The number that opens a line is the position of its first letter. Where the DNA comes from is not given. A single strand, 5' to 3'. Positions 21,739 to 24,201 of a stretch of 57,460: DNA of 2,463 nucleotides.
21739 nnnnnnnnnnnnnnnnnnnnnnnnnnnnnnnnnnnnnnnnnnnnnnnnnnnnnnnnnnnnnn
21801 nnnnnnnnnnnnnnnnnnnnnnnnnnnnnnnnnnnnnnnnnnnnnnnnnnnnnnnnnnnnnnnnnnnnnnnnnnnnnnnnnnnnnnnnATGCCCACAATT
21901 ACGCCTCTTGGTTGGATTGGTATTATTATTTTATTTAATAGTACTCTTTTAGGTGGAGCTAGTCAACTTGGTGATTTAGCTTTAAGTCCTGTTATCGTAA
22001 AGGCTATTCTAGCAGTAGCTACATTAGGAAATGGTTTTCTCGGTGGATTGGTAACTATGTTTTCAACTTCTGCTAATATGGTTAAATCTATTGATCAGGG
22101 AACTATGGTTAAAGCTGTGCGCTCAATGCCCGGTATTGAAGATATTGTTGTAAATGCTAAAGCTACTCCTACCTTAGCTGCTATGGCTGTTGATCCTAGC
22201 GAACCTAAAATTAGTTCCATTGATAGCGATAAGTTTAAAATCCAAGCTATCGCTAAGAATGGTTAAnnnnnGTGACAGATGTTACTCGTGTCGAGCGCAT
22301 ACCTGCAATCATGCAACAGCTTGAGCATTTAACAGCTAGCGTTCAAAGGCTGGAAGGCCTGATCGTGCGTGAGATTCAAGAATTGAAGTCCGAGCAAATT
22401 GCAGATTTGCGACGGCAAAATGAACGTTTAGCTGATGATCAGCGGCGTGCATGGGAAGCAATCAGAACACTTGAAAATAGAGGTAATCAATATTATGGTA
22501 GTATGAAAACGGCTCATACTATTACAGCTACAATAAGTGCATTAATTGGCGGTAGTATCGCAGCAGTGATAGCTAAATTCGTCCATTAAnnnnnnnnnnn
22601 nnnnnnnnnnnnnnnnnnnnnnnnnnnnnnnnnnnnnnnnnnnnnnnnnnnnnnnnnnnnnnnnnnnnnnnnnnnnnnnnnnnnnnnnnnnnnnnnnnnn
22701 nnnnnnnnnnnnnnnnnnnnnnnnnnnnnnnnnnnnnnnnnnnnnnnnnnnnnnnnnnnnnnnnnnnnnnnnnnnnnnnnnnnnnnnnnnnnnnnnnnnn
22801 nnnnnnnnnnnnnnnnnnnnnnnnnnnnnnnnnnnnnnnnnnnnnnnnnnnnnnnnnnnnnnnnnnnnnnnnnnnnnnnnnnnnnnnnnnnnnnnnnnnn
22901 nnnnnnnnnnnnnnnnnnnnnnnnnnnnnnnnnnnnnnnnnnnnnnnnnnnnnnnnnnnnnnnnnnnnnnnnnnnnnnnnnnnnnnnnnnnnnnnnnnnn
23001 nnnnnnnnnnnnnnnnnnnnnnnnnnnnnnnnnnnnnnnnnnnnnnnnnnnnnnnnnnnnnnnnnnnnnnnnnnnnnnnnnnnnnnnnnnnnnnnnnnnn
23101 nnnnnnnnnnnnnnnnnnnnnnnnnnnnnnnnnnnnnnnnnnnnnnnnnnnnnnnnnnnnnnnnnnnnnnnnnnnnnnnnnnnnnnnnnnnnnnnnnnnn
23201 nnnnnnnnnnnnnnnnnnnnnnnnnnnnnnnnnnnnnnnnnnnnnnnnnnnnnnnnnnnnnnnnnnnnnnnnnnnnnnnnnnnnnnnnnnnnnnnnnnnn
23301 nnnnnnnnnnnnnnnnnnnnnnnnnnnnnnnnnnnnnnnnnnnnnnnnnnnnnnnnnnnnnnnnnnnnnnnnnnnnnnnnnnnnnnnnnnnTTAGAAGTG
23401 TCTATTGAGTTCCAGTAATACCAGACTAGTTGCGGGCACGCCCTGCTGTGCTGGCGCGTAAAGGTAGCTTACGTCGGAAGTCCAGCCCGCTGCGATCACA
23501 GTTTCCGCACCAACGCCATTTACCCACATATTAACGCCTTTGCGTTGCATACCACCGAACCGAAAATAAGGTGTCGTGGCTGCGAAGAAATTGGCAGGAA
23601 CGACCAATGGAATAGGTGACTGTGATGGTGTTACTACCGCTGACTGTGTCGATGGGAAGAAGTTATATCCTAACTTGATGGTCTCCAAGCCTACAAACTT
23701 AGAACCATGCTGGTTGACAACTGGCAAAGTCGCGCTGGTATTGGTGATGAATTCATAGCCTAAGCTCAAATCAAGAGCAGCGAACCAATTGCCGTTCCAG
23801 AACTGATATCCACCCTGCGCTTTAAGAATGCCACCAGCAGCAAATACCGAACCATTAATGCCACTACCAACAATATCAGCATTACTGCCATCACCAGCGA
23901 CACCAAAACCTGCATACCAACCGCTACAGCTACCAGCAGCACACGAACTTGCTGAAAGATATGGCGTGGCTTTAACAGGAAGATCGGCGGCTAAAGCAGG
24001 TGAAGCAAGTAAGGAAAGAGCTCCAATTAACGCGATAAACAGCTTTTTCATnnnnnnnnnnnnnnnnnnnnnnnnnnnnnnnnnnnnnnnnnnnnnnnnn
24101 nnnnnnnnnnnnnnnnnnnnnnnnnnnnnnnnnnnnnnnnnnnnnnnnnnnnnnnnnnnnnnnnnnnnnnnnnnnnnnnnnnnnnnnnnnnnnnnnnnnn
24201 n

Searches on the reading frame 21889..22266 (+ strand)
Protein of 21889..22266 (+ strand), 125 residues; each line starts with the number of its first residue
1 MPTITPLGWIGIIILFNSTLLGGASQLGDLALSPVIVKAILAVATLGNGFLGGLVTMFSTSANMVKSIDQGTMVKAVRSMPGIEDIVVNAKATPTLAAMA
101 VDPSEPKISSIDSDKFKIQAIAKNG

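Call 64: search_protein_families(library=pfam, proteins=[window:21889-22266:+], max_evalue=0.01)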
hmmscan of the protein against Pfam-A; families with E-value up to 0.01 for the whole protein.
window:21889-22266:+ (125 aa): 1 family
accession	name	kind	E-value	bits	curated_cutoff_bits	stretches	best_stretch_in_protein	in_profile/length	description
PF02537.21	CRCB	-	0.0079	16.9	32.9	1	23-77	41-85/103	CrcB-like protein, Camphor Resistance (CrcB)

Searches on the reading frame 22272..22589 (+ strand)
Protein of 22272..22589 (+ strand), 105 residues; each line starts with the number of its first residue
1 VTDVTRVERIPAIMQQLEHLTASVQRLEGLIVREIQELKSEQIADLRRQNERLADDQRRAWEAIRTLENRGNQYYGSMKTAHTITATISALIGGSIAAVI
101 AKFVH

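Call 64: search_protein_families(library=pfam, proteins=[window:22272-22589:+], max_evalue=0.01)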
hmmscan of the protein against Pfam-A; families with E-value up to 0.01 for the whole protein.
window:22272-22589:+ (105 aa): 2 families
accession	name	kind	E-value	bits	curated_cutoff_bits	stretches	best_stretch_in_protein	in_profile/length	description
PF25450.1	Rab11-FIP3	-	0.0054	17.5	31.9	1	5-71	46-105/125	Rab11-FIP3-like domain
PF07798.16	CCDC90-like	-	0.0071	16.7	33.5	1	11-81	75-145/175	Coiled-coil domain-containing protein 90-like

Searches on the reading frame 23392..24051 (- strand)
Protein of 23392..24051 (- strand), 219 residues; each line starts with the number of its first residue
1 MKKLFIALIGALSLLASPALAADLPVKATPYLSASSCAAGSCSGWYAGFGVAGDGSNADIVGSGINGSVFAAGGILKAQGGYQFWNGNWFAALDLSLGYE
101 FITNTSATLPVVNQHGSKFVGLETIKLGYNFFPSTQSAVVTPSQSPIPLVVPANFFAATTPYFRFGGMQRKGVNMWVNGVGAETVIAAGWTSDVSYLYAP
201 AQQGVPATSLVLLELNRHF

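Call 64: search_protein_families(library=pfam, proteins=[window:23392-24051:-], max_evalue=0.01)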
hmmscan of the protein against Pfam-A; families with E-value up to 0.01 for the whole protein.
window:23392-24051:- (219 aa): 1 family
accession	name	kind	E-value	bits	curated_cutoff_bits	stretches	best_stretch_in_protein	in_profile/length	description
PF13505.12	OMP_b-brl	-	0.0017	19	28.7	1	31-201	8-155/175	Outer membrane protein beta-barrel domain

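Call 108: search_dna_similar(query=window:23392-24051:-, collection=plasmids, mode=protein, max_evalue=0.001, max_rows=15)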
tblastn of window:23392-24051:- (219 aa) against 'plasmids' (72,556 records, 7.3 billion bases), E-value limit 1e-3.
No match.

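Call 119: search_protein_families(library=padloc, proteins=[window:23392-24051:-], max_evalue=0.01)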
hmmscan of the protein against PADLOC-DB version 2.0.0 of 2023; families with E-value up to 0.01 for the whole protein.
window:23392-24051:- (219 aa): 0 families
